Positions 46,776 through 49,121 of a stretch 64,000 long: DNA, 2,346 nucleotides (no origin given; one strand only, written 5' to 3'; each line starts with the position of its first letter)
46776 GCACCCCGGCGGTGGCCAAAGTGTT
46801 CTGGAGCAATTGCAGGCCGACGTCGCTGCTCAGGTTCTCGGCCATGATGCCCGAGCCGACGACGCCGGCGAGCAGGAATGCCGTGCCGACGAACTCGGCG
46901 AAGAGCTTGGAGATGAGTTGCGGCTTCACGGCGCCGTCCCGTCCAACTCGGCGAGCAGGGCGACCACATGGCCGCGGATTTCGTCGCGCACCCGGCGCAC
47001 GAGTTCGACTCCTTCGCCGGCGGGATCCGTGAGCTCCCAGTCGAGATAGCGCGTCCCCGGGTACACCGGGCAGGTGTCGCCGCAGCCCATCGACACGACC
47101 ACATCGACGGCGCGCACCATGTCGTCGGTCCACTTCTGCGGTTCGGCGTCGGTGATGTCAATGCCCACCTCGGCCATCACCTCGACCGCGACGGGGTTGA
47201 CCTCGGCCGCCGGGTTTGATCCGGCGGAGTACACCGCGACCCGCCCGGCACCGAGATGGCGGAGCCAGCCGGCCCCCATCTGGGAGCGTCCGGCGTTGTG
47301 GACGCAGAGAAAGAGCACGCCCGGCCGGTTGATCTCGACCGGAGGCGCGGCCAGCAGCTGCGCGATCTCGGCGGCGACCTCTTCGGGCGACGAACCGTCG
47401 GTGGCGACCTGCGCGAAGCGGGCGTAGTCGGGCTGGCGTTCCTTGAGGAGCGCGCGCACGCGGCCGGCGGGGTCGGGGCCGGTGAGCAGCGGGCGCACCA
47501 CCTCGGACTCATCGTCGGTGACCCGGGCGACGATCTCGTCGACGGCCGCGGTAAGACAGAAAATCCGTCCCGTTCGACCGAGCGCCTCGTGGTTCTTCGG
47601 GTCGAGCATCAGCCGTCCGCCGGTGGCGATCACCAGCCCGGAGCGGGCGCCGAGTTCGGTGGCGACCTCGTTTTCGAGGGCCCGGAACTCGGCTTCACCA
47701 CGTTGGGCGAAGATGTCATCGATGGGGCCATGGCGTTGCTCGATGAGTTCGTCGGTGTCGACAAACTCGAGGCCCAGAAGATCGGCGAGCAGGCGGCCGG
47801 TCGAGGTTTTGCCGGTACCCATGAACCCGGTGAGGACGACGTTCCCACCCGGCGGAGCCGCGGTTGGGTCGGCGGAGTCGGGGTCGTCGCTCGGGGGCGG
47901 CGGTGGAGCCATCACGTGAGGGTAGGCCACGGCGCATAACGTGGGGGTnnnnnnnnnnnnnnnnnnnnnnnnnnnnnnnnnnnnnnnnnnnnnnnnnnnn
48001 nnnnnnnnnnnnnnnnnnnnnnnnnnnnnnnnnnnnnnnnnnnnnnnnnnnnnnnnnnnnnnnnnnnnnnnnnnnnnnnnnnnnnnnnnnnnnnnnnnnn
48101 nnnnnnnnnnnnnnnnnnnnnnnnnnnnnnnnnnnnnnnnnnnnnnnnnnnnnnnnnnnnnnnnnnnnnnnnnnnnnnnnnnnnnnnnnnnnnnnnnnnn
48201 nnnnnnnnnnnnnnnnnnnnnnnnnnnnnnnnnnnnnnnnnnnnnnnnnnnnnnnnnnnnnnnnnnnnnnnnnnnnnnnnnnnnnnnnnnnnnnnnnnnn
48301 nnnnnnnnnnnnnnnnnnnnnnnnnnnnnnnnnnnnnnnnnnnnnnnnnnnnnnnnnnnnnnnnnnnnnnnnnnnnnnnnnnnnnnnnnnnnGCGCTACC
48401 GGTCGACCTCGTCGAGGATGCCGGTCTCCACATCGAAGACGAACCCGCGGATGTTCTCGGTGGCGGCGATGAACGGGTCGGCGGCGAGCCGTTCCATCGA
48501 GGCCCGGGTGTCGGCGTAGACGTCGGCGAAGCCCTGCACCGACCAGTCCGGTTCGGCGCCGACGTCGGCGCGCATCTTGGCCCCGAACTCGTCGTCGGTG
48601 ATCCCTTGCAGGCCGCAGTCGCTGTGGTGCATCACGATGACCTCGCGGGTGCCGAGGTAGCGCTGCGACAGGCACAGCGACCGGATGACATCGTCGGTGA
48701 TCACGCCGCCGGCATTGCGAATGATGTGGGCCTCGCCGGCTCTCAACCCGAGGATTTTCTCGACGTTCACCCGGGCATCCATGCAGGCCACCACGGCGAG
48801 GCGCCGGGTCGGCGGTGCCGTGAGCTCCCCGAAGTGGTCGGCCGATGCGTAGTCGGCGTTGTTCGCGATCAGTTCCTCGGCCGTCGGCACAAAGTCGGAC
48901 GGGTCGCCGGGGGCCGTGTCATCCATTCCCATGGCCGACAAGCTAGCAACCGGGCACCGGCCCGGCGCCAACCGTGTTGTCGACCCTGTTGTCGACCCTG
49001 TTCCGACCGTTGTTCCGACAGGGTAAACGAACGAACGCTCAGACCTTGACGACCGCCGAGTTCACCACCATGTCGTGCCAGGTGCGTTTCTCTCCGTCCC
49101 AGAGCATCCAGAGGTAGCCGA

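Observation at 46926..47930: Single ORF fusing shikimate kinase (AroK) to a thioredoxin-type arsenate reductase (ArsC)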

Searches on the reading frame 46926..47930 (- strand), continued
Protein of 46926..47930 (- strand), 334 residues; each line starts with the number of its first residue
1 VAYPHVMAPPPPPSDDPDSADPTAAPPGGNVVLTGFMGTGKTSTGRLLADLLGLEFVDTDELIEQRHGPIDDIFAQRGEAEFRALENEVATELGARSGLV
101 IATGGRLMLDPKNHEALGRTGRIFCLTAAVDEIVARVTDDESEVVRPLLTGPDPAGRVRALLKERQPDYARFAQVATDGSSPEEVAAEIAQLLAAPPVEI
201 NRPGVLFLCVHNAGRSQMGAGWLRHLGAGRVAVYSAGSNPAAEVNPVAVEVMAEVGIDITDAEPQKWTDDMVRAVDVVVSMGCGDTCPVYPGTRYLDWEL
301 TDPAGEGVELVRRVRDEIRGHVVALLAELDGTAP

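Call 21: find_related_loci(query=window:46926-47930:-, collection=genome_contigs, flank=8000)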
Query window:46926-47930:- (334 aa) in genome_contigs; peptide patterns used: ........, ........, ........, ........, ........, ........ (x = any residue, [..] = any of these).
600 stretches matched a pattern (row limit reached: there are more); 593 encode a relative of the query (tblastn E <= 1e-3); the best 80 are kept; 80 distinct loci.
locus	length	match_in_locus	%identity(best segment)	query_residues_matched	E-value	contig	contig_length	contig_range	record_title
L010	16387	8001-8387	71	201-329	3e-59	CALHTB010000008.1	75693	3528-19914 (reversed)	MAG: uncultured Acidimicrobiales bacterium isolate R2_Bin_MAXBIN__008_sub_1 genome assembly, contig: c_000001760073, who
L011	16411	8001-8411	65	193-329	1e-54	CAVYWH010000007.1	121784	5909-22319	MAG: Ilumatobacteraceae bacterium isolate MFD03066.bin.2.107 genome assembly, contig: contig_19747, whole genome shotgun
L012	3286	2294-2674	68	203-329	8e-54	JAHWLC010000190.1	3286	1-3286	MAG: Actinomycetota bacterium isolate 0813_bin9 NODE_190_length_3286_cov_4.866097, whole genome shotgun sequence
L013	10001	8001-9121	64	191-332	2e-53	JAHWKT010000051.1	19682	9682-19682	MAG: Actinomycetota bacterium isolate 0813_bin27 NODE_788_length_19682_cov_9.491313, whole genome shotgun sequence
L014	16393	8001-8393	67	199-329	3e-53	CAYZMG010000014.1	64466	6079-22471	MAG TPA_asm: uncultured Acidimicrobiales bacterium isolate binchicken_co266_12 genome assembly, contig: NODE_971_length_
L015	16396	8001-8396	66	198-329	4e-53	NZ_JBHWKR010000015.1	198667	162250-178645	Kribbella sp. NPDC059898 NPDC059898_T4_A12.ctg-0015, whole genome shotgun sequence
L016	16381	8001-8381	65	203-329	1e-52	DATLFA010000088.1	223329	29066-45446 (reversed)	MAG TPA_asm: Acidimicrobiales bacterium isolate SMAG_U14390 k141_1043639, whole genome shotgun sequence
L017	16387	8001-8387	65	201-329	3e-52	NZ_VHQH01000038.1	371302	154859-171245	Schumannella sp. 10F1B-5-1 scaffold75, whole genome shotgun sequence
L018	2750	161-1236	61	199-333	1e-52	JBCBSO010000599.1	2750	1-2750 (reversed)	MAG: Actinomycetota bacterium isolate J06638_25 NODE_599_length_2750_cov_4.178825, whole genome shotgun sequence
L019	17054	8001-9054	62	183-329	1e-51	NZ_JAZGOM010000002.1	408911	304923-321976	Georgenia wangjunii strain MJ206 Scaffold2, whole genome shotgun sequence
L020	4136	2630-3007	66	204-329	8e-52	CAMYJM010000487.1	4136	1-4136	MAG: uncultured Acidimicrobiaceae bacterium isolate FO_M_Acidobacteriota_19.1 genome assembly, contig: scaffold_49940, w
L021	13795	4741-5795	60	191-329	9e-52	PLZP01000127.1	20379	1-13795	MAG: Acidimicrobiaceae bacterium isolate palsa_741 73.20120700_P3D.131_contig_206653, whole genome shotgun sequence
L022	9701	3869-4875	65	200-329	6e-52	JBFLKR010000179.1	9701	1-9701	MAG: Acidimicrobiia bacterium isolate RS1.bin36 k97_316671, whole genome shotgun sequence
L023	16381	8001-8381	67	203-329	2e-51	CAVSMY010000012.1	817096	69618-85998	MAG: uncultured Chloroflexia bacterium isolate MFD03975.bin.2.240 genome assembly, contig: contig_322, whole genome shot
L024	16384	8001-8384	70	202-329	2e-51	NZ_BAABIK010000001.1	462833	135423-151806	Streptomonospora halophila strain JCM 18123 sequence01, whole genome shotgun sequence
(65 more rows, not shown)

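Call 24: search_solved_structures(query=window:46926-47930:-, max_evalue=0.00001, show_alignments=4)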
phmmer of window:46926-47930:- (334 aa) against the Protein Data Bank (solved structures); distinct sequences matched with E-value up to 0.00001: 30.
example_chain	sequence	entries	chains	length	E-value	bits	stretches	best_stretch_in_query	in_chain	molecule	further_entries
3t38_A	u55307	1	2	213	5.5e-41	144.5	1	196-325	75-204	Arsenate Reductase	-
4y0a_A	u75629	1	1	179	1.3e-23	87.4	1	30-194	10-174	Shikimate kinase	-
1l4u_A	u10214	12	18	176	1.6e-21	80.5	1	31-196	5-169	SHIKIMATE KINASE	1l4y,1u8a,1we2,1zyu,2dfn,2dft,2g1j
2iyq_A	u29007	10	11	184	1.9e-21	80.3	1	31-196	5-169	SHIKIMATE KINASE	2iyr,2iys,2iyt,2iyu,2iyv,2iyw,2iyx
3trf_A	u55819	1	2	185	3.4e-21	79.5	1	30-189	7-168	Shikimate kinase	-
1kag_A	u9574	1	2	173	4.2e-20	75.9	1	30-193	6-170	Shikimate kinase I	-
2l17_A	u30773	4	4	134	1.3e-19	74.3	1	204-329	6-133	Arsenate reductase | Glutaredoxin arsenate reductase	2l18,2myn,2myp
1shk_A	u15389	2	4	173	3.6e-19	72.8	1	32-196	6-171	SHIKIMATE KINASE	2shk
2l19_A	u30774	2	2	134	5.5e-19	72.2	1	204-329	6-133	Arsenate reductase | Glutaredoxin arsenate reductase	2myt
2myu_A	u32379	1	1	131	9.8e-19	71.4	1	205-329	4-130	Glutaredoxin arsenate reductase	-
3rh0_A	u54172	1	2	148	1e-18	71.3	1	202-327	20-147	ARSENATE REDUCTASE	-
1e6c_A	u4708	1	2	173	4.7e-18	69.1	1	32-196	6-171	SHIKIMATE KINASE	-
2pt5_A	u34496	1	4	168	4.4e-17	65.9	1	31-190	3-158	Shikimate kinase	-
3vaa_A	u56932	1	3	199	6.8e-17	65.3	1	31-171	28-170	Shikimate kinase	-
1lju_A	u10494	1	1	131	1.2e-16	64.5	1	203-319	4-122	arsenate reductase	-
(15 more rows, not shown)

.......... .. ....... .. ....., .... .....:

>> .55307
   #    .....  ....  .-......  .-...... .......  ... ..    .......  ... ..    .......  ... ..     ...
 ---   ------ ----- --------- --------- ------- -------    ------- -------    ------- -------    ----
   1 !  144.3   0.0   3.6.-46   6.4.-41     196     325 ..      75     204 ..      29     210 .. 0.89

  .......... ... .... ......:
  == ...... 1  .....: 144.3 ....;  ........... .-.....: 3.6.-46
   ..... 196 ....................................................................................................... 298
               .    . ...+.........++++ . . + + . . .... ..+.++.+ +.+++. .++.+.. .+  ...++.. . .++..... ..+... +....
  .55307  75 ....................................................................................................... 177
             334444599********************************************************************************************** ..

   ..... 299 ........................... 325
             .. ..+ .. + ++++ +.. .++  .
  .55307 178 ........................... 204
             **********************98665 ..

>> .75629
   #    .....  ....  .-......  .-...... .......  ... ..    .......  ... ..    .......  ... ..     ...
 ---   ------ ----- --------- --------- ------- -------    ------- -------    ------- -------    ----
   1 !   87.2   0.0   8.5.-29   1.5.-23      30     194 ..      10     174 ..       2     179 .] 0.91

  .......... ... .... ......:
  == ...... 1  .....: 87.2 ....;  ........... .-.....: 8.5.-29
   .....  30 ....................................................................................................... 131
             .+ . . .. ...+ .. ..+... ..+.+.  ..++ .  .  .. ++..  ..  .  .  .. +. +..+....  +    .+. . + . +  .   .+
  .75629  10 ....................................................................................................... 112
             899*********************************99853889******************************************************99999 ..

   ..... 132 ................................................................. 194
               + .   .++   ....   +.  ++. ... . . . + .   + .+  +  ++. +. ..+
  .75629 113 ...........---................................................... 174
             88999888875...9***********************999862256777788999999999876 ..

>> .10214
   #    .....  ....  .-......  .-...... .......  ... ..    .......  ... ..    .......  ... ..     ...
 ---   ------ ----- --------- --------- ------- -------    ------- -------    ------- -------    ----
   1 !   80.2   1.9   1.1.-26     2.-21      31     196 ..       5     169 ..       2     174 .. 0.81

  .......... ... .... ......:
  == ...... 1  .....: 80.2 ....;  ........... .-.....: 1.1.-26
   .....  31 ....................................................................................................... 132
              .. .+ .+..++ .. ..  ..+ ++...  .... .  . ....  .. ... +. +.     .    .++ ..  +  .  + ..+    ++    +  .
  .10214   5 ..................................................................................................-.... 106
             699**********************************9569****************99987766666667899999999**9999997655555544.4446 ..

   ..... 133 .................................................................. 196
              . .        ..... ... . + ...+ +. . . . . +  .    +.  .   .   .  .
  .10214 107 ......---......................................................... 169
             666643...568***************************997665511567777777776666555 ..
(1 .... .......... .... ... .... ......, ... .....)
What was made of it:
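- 47346..47843 (-): Shikimate kinase module (aa 30-195): Walker A K41/T42, D58-T-D60, R83, G104-G105-R106, LID R146 (RPLL), R165. Alignment to M. tuberculosis SK 1L4U and 4Y0A (call 24).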

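Call 27: search_protein_representatives(protein=window:46926-47930:-)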
Query: 334 residues. Proteins with E-value up to 0.001 (for the whole library): 43315; up to 1e-10: 17913; up to 1e-30: 427. The best 150 are listed.
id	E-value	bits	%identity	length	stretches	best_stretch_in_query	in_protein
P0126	1.4e-65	238.6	46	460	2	202-329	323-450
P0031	5.5e-59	216.9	47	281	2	202-329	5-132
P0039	9.2e-58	212.9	63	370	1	26-194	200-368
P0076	5.1e-56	207.1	60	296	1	30-204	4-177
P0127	6.4e-56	206.8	44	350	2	178-328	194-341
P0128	2.0e-54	201.9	45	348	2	201-329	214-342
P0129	2.4e-54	201.6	52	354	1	23-257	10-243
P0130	5.0e-54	200.6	54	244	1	7-200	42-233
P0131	8.7e-54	199.8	60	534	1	27-197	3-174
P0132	9.0e-54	199.7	44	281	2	201-329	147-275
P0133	2.7e-53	198.2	65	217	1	196-329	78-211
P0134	1.6e-52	195.7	58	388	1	21-193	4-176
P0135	1.7e-52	195.6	56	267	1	24-197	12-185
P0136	5.6e-52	193.8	59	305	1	25-187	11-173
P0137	3.7e-51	191.2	57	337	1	30-204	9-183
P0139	5.2e-50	187.4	55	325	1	21-207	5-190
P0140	8.0e-50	186.8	56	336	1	29-199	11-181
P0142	1.3e-49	186.1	52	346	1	26-207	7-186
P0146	6.3e-49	183.8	55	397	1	30-214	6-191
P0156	9.8e-48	179.9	56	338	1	29-199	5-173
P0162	6.2e-47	177.3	56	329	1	31-204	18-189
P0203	1.6e-43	166.0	49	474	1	29-257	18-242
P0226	3.9e-42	161.5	49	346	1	30-207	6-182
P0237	6.2e-42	160.8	47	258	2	170-331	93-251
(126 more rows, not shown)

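Call 28: search_protein_families(library=pfam, proteins=[P0129, P0203, P0137, P0139, P0140, P0142, P0146, P0156, P0162, P0226], max_evalue=0.001)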
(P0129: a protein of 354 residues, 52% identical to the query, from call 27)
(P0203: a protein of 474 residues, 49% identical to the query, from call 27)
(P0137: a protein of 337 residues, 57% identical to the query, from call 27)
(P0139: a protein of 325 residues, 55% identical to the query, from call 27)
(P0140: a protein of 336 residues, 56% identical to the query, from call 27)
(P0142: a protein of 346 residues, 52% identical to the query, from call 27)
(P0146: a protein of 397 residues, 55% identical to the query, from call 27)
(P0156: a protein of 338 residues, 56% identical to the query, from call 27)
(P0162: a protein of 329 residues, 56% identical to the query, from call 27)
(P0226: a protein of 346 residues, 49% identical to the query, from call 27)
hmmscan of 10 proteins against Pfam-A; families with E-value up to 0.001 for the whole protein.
P0129 (354 aa): 3 families
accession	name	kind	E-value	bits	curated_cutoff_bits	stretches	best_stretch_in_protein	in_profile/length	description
PF01202.28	SKI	-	2.1e-36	125.9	22.1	1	24-181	1-158/159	Shikimate kinase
PF13238.12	AAA_18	-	6.8e-08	33.5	29.4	1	18-128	1-112/128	AAA domain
PF13671.12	AAA_33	-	5.7e-06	27.1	27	1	18-88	2-75/143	AAA domain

P0203 (474 aa): 5 families
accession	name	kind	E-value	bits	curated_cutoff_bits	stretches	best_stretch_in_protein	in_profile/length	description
PF01202.28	SKI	-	2.3e-33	116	22.1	1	27-178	2-158/159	Shikimate kinase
PF08501.16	Shikimate_dh_N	-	7.1e-15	55.5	27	1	192-273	1-82/83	Shikimate dehydrogenase substrate binding domain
PF01488.26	Shikimate_DH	-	6.5e-06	26.7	24.3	1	303-373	14-83/138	Shikimate / quinate 5-dehydrogenase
PF13521.12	AAA_28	-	0.00011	22.9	27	1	20-46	2-28/164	AAA domain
PF13238.12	AAA_18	-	0.00012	22.9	29.4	1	20-125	1-107/128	AAA domain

P0137 (337 aa): 5 families
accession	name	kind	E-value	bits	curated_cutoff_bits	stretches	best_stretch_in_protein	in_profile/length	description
PF01202.28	SKI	-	2.9e-36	125.4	22.1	1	16-170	1-156/159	Shikimate kinase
PF13238.12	AAA_18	-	3.2e-07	31.3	29.4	1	10-116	1-108/128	AAA domain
PF13671.12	AAA_33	-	2.1e-05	25.3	27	1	10-106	2-92/143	AAA domain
PF00004.35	AAA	-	0.0004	21.3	21.2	1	10-40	1-31/131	ATPase family associated with various cellular activities (AAA)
PF13401.12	AAA_22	-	0.00084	20.1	27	0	7-55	5-53/130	AAA domain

P0139 (325 aa): 8 families
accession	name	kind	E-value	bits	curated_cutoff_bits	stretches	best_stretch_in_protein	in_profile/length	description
PF01202.28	SKI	-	1.6e-34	119.8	22.1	1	20-176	1-158/159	Shikimate kinase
PF13238.12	AAA_18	-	8.8e-07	29.9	29.4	1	14-121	1-109/128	AAA domain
PF13671.12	AAA_33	-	1.1e-06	29.5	27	1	14-113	2-95/143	AAA domain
PF13521.12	AAA_28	-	0.00029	21.5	27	1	14-40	2-28/164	AAA domain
PF00004.35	AAA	-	0.00031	21.6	21.2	0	14-43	1-30/131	ATPase family associated with various cellular activities (AAA)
PF01121.26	CoaE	-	0.00034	20.8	27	1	14-47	3-35/180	Dephospho-CoA kinase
PF13189.12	Cytidylate_kin2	-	0.00039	21.1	28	1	14-73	2-65/176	Cytidylate kinase-like family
PF13401.12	AAA_22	-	0.00044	21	27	0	13-74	7-60/130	AAA domain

P0140 (336 aa): 3 families
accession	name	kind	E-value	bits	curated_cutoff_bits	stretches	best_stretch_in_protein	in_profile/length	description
PF01202.28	SKI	-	1.5e-35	123.1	22.1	1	19-168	1-151/159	Shikimate kinase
PF13238.12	AAA_18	-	1.4e-06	29.3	29.4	1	13-122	1-111/128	AAA domain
PF13671.12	AAA_33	-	3.3e-05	24.7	27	1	13-109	2-92/143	AAA domain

P0142 (346 aa): 2 families
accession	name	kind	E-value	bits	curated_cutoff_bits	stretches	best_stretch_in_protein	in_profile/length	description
PF01202.28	SKI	-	3.3e-37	128.5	22.1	1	18-170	1-156/159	Shikimate kinase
PF13238.12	AAA_18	-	5.6e-06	27.3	29.4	1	12-120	1-110/128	AAA domain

P0146 (397 aa): 6 families
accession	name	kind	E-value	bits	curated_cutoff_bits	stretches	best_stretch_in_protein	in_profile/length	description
PF01202.28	SKI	-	1.3e-36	126.6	22.1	1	13-165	1-154/159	Shikimate kinase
PF01761.26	DHQ_synthase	-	6.3e-13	48.8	24.2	1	237-340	11-114/115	3-dehydroquinate synthase N-terminal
PF13238.12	AAA_18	-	2.8e-07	31.5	29.4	1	8-116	2-111/128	AAA domain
PF13671.12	AAA_33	-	4.9e-07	30.6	27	1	8-103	3-92/143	AAA domain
PF13189.12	Cytidylate_kin2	-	0.00047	20.8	28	0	11-37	6-32/176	Cytidylate kinase-like family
PF13401.12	AAA_22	-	0.00078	20.2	27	0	4-70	5-59/130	AAA domain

P0156 (338 aa): 10 families
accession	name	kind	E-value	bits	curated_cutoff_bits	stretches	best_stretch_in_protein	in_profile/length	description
PF01202.28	SKI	-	2.7e-38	132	22.1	1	13-167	1-158/159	Shikimate kinase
PF00583.31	Acetyltransf_1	-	2.9e-16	60.2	20.7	1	209-312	22-115/116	Acetyltransferase (GNAT) family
PF13508.13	Acetyltransf_7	-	1.3e-09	38.8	27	1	224-312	4-81/84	Acetyltransferase (GNAT) domain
PF13302.13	Acetyltransf_3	-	2.2e-08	35.3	25.4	1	174-313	1-137/138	Acetyltransferase (GNAT) domain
PF13238.12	AAA_18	-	3.3e-06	28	29.4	1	7-114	1-109/128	AAA domain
PF08445.16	FR47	-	1.1e-05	25.7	22.1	1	259-316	24-80/86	FR47-like protein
PF13671.12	AAA_33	-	6.7e-05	23.7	27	1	7-81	2-78/143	AAA domain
PF13673.13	Acetyltransf_10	-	8.9e-05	22.9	23.6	1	256-312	51-106/128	Acetyltransferase (GNAT) domain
PF00004.35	AAA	-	0.00012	22.9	21.2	1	7-37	1-31/131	ATPase family associated with various cellular activities (AAA)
PF13189.12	Cytidylate_kin2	-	0.00069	20.3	28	0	9-38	4-33/176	Cytidylate kinase-like family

P0162 (329 aa): 3 families
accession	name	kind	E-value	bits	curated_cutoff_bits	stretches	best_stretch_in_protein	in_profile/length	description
PF01202.28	SKI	-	5.3e-36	124.6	22.1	1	24-174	1-154/159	Shikimate kinase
PF13238.12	AAA_18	-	8e-05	23.5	29.4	1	18-126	1-110/128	AAA domain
PF13671.12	AAA_33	-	0.00043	21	27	1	18-112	2-90/143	AAA domain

P0226 (346 aa): 4 families
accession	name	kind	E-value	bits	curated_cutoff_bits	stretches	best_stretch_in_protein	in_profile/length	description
PF01202.28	SKI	-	3.4e-34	118.7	22.1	1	13-147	1-134/159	Shikimate kinase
PF13238.12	AAA_18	-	1.1e-07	32.8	29.4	1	7-115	1-110/128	AAA domain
PF13671.12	AAA_33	-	3.8e-05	24.5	27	1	7-92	2-82/143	AAA domain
PF13189.12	Cytidylate_kin2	-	4.9e-05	24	28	1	7-40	2-35/176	Cytidylate kinase-like family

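Call 46: search_protein_families(library=pfam, proteins=[P0127, P0128, P0036, P0076, P0132, P0237], max_evalue=0.001)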
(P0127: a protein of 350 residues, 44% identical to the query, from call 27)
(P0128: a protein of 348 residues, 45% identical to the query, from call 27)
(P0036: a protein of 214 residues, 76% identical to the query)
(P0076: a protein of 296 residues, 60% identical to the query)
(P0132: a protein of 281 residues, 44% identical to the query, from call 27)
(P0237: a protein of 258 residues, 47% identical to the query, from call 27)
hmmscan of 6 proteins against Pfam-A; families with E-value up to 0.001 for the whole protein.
P0127 (350 aa): 2 families
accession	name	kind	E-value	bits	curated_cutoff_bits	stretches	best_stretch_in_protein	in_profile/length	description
PF01451.26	LMWPc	-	2.2e-39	135.4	23.2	2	219-339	2-144/144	Low molecular weight phosphotyrosine protein phosphatase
PF21234.2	Phosphatase-like_N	-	1.1e-05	26.2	27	1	152-203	5-56/58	Protein-tyrosine-phosphatase-like, N-terminal domain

P0128 (348 aa): 2 families
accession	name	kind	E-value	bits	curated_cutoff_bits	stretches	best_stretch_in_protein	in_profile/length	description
PF01451.26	LMWPc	-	3.3e-34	118.6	23.2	2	219-339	2-144/144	Low molecular weight phosphotyrosine protein phosphatase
PF21234.2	Phosphatase-like_N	-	3.8e-10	40.5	27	1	151-205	4-58/58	Protein-tyrosine-phosphatase-like, N-terminal domain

P0036 (214 aa): 2 families
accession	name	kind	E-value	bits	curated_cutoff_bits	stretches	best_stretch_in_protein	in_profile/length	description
PF21234.2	Phosphatase-like_N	-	2.4e-19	69.9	27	1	18-73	3-58/58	Protein-tyrosine-phosphatase-like, N-terminal domain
PF01451.26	LMWPc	-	7.4e-18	65.6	23.2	1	85-206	1-144/144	Low molecular weight phosphotyrosine protein phosphatase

P0076 (296 aa): 5 families
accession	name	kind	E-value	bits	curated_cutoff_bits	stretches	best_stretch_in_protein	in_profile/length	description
PF01202.28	SKI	-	7.2e-39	133.9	22.1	1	11-166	1-158/159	Shikimate kinase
PF13238.12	AAA_18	-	2.2e-07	31.8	29.4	1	5-115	1-112/128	AAA domain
PF13671.12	AAA_33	-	7.4e-05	23.5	27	1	5-78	2-70/143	AAA domain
PF13189.12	Cytidylate_kin2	-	8.7e-05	23.2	28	0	7-38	4-35/176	Cytidylate kinase-like family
PF02224.24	Cytidylate_kin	-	0.00083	19.6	26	0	9-36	5-32/211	Cytidylate kinase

P0132 (281 aa): 1 family
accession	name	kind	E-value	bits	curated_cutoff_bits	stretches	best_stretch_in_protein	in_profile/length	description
PF01451.26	LMWPc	-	2.6e-35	122.2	23.2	2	152-272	2-144/144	Low molecular weight phosphotyrosine protein phosphatase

P0237 (258 aa): 2 families
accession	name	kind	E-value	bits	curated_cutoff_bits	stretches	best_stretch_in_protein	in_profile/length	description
PF01451.26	LMWPc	-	2.7e-18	67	23.2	1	125-245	1-143/144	Low molecular weight phosphotyrosine protein phosphatase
PF21234.2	Phosphatase-like_N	-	6.7e-06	26.9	27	1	57-112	2-58/58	Protein-tyrosine-phosphatase-like, N-terminal domain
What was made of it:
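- Tried and rejected: The ~350-aa two-stretch hits checked (P0127, P0128) are LMWPc-PF21234-LMWPc proteins, and the others checked (P0132, P0237) also have LMWPc but no SKI (call 46).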

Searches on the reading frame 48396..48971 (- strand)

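Call 3: search_protein_families(library=pfam, proteins=[window:48396-48971:-], max_evalue=0.01)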
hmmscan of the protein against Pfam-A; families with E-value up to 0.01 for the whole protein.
window:48396-48971:- (191 aa): 1 family
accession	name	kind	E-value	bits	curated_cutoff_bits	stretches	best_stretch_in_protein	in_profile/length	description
PF00484.24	Pro_CA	-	1.6e-13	51.6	25.7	1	59-121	2-67/156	Carbonic anhydrase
